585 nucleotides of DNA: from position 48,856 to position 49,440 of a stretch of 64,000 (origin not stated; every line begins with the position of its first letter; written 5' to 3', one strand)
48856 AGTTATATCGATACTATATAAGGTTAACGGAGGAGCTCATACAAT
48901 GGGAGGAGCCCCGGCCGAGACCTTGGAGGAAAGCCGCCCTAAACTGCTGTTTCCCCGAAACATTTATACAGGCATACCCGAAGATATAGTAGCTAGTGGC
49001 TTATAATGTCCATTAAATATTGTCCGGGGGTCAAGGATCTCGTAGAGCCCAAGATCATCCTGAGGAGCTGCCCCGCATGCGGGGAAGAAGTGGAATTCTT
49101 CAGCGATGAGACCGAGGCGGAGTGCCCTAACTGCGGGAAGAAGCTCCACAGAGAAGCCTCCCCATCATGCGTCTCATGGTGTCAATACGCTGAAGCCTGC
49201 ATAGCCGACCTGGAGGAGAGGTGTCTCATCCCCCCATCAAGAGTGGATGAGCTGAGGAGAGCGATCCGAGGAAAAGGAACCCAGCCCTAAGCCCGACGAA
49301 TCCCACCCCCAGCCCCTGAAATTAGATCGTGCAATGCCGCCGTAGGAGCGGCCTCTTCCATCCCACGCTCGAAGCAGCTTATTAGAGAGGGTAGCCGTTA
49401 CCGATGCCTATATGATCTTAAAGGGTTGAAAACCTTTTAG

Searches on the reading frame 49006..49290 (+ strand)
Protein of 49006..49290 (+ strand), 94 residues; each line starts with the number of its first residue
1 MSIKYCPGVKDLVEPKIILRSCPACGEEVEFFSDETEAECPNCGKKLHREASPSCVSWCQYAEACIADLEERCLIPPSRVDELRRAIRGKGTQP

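Call 58: search_protein_families(library=pfam, proteins=[window:49006-49290:+], max_evalue=0.001)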
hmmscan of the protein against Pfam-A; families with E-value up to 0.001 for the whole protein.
window:49006-49290:+ (94 aa): 2 families
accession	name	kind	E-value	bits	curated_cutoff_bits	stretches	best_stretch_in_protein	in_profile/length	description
PF09723.15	Zn_ribbon_8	-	0.00036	20.9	34.4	0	22-49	8-39/41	Zinc ribbon domain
PF24460.1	DUF7575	-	0.00062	19.5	28.5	0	36-47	2-13/28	Domain of unknown function (DUF7575)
